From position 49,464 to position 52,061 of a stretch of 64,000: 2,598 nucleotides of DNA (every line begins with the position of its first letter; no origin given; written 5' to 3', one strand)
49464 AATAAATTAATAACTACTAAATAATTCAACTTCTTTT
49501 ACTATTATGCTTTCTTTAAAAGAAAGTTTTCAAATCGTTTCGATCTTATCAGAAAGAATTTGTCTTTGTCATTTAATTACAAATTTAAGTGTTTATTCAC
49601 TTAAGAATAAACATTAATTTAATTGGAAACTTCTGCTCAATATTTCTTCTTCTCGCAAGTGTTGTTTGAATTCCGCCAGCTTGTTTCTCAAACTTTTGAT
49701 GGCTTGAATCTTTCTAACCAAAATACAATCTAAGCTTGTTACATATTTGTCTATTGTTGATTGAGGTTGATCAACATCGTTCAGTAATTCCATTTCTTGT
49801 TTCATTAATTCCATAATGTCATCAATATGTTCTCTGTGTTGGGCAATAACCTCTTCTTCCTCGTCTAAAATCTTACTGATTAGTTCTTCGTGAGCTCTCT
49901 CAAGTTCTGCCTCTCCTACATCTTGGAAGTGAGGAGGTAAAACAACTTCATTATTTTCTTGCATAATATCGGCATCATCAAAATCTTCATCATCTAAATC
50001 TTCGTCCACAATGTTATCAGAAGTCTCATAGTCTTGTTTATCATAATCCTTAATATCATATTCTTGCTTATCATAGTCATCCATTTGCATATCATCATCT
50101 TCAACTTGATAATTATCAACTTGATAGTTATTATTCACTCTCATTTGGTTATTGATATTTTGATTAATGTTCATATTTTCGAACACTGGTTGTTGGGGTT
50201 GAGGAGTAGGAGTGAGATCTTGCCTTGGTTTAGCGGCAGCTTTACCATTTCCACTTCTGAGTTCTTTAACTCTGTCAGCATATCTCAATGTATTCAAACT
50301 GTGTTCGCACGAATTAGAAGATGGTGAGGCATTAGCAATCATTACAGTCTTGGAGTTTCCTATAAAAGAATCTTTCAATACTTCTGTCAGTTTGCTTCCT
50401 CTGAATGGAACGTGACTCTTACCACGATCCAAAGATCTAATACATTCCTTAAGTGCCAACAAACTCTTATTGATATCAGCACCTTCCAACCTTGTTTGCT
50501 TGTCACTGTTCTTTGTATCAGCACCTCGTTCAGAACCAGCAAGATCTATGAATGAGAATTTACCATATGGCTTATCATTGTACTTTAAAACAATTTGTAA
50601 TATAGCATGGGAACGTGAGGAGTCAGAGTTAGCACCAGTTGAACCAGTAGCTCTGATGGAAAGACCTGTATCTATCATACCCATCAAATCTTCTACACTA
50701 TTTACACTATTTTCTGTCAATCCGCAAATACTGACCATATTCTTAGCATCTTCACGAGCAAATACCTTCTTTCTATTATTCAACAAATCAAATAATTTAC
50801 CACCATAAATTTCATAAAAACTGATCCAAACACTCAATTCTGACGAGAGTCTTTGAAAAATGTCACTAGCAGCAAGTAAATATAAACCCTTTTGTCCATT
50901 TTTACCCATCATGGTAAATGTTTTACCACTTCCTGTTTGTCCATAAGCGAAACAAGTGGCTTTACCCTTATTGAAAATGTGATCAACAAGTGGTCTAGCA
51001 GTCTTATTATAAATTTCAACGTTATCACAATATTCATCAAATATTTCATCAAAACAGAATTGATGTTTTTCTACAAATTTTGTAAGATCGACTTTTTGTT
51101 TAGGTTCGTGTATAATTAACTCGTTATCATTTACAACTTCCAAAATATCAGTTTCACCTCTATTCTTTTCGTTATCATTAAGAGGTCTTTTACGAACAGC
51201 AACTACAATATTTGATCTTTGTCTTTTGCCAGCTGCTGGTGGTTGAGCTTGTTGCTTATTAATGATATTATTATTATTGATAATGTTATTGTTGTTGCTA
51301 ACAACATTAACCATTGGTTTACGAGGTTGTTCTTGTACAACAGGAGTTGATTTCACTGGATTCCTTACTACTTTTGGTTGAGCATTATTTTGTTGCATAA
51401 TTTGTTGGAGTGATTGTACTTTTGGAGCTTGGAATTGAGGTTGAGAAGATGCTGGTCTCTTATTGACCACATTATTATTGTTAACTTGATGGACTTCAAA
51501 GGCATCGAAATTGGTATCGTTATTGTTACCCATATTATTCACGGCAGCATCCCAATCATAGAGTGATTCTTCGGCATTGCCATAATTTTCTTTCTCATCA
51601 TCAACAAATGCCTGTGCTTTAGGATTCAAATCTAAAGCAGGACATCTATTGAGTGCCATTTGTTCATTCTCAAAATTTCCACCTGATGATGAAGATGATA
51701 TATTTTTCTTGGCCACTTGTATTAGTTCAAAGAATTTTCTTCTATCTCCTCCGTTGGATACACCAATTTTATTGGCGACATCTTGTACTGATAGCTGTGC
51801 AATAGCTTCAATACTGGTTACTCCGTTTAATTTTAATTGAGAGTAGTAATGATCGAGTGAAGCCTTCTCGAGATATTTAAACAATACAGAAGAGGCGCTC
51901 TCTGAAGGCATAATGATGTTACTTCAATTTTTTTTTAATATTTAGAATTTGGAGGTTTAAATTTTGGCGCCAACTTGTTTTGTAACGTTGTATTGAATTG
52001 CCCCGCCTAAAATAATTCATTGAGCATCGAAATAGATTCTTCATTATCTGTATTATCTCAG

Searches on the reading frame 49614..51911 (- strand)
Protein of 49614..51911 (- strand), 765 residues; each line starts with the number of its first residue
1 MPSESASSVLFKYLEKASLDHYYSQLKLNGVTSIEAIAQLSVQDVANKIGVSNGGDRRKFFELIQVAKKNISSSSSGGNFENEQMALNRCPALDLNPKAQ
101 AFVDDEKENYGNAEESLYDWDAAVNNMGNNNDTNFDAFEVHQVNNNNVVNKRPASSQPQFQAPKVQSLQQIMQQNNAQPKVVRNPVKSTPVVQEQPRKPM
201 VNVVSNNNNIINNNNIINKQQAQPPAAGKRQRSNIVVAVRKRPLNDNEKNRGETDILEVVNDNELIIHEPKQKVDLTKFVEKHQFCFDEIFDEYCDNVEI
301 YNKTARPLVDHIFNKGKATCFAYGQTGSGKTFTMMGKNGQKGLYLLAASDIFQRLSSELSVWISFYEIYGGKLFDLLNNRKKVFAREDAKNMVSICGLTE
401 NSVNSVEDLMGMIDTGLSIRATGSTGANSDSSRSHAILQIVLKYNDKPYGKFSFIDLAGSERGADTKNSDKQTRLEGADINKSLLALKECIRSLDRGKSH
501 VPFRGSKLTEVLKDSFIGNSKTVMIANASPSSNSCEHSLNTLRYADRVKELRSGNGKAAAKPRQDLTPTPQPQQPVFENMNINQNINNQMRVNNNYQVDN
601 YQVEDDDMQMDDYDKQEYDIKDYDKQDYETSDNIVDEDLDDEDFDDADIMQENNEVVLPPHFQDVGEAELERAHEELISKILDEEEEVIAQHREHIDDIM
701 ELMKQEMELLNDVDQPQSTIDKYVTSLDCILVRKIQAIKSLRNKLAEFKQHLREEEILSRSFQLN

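Call 8: search_protein_families(library=pfam, proteins=[window:49614-51911:-])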
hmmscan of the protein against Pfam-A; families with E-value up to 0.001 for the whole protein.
window:49614-51911:- (765 aa): 5 families
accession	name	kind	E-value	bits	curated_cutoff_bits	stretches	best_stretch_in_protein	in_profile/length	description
PF00225.29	Kinesin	-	3e-99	332.5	29.3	1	240-550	1-326/327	Kinesin motor domain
PF16796.11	Microtub_bd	-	1.2e-13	51.7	27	1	237-377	24-155/155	Microtubule binding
PF07647.24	SAM_2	-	8.2e-07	29.5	20.5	1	12-65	11-63/66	SAM domain (Sterile alpha motif)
PF00536.37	SAM_1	-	5.6e-05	23.9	23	1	10-67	8-63/64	SAM domain (Sterile alpha motif)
PF22993.4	SAM_EPH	-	0.00062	19.9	27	0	10-45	7-42/60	Ephrin receptor 1 SAM domain-like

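Call 27: find_homologous_proteins(query=window:49614-51911:-, max_evalue=1e-60)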
Query window:49614-51911:- (765 aa): 7903 proteins with E <= 1e-60 among 8000 candidates; the best 120 are listed.
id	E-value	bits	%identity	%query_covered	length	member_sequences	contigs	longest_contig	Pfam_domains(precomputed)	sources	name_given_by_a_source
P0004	0.0e+0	1201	74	99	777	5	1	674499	PF00225.30,PF16796.12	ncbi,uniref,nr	ncbi:hypothetical protein FDP41_004064 [Naegleria fowleri]|uniref:Kinesin-like protein n=1 Tax=Naegl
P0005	0.0e+0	1059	68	100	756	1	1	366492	PF00225.30,PF16796.12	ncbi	ncbi:hypothetical protein ABK040_000016 [Willaertia magna]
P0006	1.2e-229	783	53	98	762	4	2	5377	PF00225.30,PF16796.12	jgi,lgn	jgi:kinesin family protein 2/24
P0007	1.2e-224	766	51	99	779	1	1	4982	PF00225.30,PF16796.12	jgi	jgi:kinesin family protein 2/24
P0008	2.1e-223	762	52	99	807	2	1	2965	PF00225.30,PF16796.12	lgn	-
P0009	4.6e-219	748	52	99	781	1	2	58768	PF00225.30,PF16796.12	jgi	jgi:kinesin family protein 2/24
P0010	1.3e-211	723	50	99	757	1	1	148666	PF00225.30,PF16796.12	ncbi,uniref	ncbi:kinesin family member [Acrasis kona]|uniref:Kinesin-like protein n=1 Tax=Acrasis kona TaxID=100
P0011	8.8e-208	710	63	69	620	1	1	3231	PF00225.30,PF16796.12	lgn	-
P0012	1.9e-201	689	-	-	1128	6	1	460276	PF00225.30,PF16796.12,PF02023.23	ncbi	ncbi:uncharacterized protein ACOKSL_020836 [Lepidogalaxias salamandroides]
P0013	7.9e-201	687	-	-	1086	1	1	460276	PF00225.30,PF16796.12,PF02023.23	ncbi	ncbi:uncharacterized protein ACOKSL_020843 [Lepidogalaxias salamandroides]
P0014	9.1e-201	687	-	-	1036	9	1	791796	PF00225.30,PF16796.12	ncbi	ncbi:uncharacterized protein ACOKSL_020878 [Lepidogalaxias salamandroides]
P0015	1.8e-195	670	51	71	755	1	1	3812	PF00225.30,PF00536.38,PF16796.12,PF07647.25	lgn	-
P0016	5.2e-193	661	51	90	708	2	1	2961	PF00225.30,PF16796.12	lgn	-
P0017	6.8e-184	631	67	44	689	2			PF00225.30,PF16796.12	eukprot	eukprot:CAMPEP_0117442936 /NCGR_PEP_ID=MMETSP0759-20121206/4420_1 /TAXON_ID=63605 /ORGANISM="Percolo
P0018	1.4e-183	630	45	98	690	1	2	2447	PF00225.30,PF00536.38,PF16796.12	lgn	-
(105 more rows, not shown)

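Call 28: find_encoding_contigs(protein=P0004, flank=10000, max_places=3)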
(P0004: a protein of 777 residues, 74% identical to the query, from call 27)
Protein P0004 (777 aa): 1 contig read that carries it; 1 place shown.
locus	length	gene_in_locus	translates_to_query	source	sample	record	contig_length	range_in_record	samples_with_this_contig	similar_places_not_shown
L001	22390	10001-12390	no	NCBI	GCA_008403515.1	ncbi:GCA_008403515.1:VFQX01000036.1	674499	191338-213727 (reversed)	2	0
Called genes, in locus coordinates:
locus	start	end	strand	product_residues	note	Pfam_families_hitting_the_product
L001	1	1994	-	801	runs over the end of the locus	PF00005:ABC_tran, PF19055:ABC2_membrane_7 (weak), PF01061:ABC2_membrane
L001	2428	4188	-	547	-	PF00071:Ras (weak)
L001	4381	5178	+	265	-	-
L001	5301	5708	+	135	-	-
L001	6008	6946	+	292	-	PF13920:zf-C3HC4_3 (weak)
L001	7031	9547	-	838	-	PF12763:EH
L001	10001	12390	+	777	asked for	PF00225:Kinesin, PF16796:Microtub_bd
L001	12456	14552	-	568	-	PF00566:RabGAP-TBC, PF23436:RabGap-TBC_2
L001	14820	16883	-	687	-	PF00370:FGGY_N, PF02782:FGGY_C (weak)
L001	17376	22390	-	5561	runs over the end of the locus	-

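Call 29: find_encoding_contigs(protein=P0005, flank=10000, max_places=2)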
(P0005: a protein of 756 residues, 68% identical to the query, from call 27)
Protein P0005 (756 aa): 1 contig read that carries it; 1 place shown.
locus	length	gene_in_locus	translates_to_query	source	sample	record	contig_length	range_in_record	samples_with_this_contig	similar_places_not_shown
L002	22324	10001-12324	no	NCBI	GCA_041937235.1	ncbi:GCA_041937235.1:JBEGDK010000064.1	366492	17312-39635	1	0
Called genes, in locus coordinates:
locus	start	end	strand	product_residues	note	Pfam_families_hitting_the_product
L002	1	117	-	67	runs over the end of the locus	-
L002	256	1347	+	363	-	PF07985:SRR1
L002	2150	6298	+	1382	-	PF06839:Zn_ribbon_GRF, PF00176:SNF2-rel_dom, PF00271:Helicase_C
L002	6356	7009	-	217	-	-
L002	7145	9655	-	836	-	PF12763:EH, PF06818:Fez1 (faint)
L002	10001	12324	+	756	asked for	PF00225:Kinesin, PF16796:Microtub_bd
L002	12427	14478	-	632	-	PF00566:RabGAP-TBC, PF23436:RabGap-TBC_2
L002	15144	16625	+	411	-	-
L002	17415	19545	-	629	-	-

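Call 45: find_encoding_contigs(protein=P0010, flank=5000, max_places=2)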
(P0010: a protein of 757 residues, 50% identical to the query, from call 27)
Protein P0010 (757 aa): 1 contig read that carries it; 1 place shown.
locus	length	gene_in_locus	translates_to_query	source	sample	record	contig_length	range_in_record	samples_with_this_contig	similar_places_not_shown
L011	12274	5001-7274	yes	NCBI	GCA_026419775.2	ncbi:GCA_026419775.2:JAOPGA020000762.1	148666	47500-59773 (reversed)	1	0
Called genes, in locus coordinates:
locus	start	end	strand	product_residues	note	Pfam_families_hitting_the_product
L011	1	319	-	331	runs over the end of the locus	-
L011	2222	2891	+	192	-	PF03256:ANAPC10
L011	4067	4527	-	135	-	PF00036:EF-hand_1, PF13202:EF-hand_5 (weak), PF13405:EF-hand_6, PF13499:EF-hand_7, PF21008:AIF-1 (weak), PF13499:EF-hand_7, PF13833:EF-hand_8, PF00036:EF-hand_1, +5 more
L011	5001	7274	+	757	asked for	PF00225:Kinesin, PF16796:Microtub_bd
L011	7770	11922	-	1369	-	PF25474:TPR_TmcB, PF00989:PAS, PF13426:PAS_9, PF00211:Guanylate_cyc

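Call 58: find_encoding_contigs(protein=P0009, flank=5000, max_places=2)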
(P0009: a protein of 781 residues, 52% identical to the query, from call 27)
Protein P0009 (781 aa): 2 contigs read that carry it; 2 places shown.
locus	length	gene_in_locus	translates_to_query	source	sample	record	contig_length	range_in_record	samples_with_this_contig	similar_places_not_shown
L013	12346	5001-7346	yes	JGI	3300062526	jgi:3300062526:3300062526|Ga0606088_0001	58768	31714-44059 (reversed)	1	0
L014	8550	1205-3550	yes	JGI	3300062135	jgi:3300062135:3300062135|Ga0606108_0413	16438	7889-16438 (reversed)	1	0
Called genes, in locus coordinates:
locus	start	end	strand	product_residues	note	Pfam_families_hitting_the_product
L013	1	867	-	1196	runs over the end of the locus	PF00536:SAM_1, PF07647:SAM_2 (weak)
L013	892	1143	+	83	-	PF03256:ANAPC10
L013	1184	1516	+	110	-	PF03256:ANAPC10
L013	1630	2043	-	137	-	PF13855:LRR_8 (faint), PF14580:LRR_9 (faint)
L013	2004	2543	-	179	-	PF12799:LRR_4 (faint), PF13516:LRR_6 (faint), PF14580:LRR_9 (faint), PF00560:LRR_1 (faint), PF13855:LRR_8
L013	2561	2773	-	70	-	-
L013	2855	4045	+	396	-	PF00621:RhoGEF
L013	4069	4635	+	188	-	PF15413:PH_11 (faint), PF14593:PH_3 (faint), PF00169:PH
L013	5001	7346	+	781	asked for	PF00225:Kinesin, PF16796:Microtub_bd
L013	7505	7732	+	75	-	-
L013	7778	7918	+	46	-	PF00225:Kinesin, PF16796:Microtub_bd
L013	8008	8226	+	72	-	PF00225:Kinesin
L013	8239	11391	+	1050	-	PF00225:Kinesin, PF16183:Kinesin_assoc, PF00498:FHA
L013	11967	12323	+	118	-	-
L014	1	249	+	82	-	?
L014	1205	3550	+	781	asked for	PF00225:Kinesin, PF16796:Microtub_bd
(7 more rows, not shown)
